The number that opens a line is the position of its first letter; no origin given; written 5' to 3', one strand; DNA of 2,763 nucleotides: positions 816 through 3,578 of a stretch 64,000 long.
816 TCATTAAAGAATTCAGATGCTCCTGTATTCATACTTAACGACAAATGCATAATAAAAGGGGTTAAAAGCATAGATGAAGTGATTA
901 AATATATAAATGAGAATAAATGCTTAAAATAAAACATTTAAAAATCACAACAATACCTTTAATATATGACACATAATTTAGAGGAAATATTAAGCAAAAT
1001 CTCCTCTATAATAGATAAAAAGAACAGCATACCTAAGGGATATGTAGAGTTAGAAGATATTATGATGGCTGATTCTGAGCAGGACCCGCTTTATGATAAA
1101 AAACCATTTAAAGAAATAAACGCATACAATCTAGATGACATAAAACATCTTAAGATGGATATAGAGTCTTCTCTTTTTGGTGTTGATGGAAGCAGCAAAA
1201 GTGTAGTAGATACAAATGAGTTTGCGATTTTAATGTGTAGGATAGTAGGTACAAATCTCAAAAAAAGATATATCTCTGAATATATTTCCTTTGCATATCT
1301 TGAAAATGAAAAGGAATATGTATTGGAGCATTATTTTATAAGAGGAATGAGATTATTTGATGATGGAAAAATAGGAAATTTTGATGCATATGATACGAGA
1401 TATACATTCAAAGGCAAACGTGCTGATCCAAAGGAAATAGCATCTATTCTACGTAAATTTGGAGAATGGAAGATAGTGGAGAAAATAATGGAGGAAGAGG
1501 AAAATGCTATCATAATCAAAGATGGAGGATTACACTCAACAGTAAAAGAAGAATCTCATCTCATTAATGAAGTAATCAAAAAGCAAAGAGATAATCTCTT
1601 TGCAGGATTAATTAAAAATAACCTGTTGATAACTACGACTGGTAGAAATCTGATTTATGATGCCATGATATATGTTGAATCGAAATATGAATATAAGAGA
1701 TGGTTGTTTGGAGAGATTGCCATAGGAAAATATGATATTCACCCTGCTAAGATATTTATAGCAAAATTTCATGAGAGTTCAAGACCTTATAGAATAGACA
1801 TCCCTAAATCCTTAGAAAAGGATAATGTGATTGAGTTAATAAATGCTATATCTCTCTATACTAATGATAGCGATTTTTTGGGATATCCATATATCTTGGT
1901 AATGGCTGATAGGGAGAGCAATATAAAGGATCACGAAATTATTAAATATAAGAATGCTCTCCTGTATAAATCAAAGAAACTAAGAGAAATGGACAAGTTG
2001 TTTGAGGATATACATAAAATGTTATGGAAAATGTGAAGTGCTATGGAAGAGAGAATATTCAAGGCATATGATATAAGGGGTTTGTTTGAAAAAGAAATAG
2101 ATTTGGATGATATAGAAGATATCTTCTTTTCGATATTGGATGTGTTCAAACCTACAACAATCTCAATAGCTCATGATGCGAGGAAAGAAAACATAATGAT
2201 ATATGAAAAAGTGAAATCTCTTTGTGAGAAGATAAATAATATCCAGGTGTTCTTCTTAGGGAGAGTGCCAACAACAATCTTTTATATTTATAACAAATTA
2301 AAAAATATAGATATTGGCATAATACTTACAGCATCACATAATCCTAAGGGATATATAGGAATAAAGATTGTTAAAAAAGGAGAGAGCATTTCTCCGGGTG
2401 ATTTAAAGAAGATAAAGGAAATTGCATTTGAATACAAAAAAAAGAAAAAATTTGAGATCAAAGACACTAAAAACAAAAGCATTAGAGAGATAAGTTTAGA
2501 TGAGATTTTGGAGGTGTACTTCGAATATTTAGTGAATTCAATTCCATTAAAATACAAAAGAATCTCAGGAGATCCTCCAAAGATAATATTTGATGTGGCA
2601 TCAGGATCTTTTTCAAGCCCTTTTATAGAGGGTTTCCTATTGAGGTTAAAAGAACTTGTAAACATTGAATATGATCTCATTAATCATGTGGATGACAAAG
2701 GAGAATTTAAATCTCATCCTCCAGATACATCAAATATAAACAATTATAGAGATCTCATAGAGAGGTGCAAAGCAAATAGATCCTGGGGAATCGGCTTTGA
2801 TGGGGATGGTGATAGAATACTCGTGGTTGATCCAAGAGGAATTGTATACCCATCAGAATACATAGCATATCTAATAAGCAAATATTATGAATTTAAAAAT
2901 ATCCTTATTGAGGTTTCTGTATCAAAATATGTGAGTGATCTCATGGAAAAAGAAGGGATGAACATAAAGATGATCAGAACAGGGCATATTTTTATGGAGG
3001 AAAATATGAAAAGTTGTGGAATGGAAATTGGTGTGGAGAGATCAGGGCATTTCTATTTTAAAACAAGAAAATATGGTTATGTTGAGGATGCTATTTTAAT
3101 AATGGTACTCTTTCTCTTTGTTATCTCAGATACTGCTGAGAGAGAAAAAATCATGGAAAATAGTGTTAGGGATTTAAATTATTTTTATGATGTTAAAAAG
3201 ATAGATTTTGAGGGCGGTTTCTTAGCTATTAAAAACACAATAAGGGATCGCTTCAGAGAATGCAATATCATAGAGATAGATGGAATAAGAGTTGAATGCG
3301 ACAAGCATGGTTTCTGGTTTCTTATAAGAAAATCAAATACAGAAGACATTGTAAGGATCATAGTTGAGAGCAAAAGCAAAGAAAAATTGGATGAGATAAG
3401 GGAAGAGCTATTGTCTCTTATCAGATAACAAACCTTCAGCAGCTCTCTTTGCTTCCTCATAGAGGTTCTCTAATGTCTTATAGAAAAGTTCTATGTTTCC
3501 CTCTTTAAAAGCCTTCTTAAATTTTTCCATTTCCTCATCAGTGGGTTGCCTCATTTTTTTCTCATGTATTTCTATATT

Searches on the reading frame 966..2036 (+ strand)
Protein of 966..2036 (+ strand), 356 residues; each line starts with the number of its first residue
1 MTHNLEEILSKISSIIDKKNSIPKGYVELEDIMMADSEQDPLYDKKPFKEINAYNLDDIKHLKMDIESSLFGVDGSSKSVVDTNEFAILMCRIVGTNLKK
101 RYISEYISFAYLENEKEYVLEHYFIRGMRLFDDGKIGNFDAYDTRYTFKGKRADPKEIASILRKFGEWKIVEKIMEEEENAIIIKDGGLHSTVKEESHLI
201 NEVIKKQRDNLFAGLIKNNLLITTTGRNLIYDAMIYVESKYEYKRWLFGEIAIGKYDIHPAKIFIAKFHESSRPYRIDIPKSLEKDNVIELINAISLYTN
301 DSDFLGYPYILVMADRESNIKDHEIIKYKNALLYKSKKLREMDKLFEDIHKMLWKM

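Call 63: search_protein_families(library=pfam, max_evalue=0.00001, proteins=[window:966-2036:+])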
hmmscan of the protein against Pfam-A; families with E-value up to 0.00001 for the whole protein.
window:966-2036:+ (356 aa): 1 family
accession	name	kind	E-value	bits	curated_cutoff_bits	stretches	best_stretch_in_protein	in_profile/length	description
PF09376.16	NurA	-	3.1e-10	40.4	21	1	70-319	3-253/254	NurA domain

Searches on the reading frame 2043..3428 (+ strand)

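Call 63: search_protein_families(library=pfam, max_evalue=0.00001, proteins=[window:2043-3428:+])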
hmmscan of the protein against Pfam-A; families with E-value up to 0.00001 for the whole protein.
window:2043-3428:+ (461 aa): 4 families
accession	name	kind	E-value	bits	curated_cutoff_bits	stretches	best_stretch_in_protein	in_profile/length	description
PF02878.22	PGM_PMM_I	-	1.1e-20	74.1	22.5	1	4-133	2-136/138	Phosphoglucomutase/phosphomannomutase, alpha/beta/alpha domain I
PF02880.22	PGM_PMM_III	-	2.3e-12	47.5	20.7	1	272-365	3-101/115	Phosphoglucomutase/phosphomannomutase, alpha/beta/alpha domain III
PF00408.26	PGM_PMM_IV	-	6.8e-08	32.9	23.1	1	411-457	30-66/68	Phosphoglucomutase/phosphomannomutase, C-terminal domain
PF02879.22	PGM_PMM_II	-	7.2e-08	33.3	29.3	1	158-266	2-103/103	Phosphoglucomutase/phosphomannomutase, alpha/beta/alpha domain II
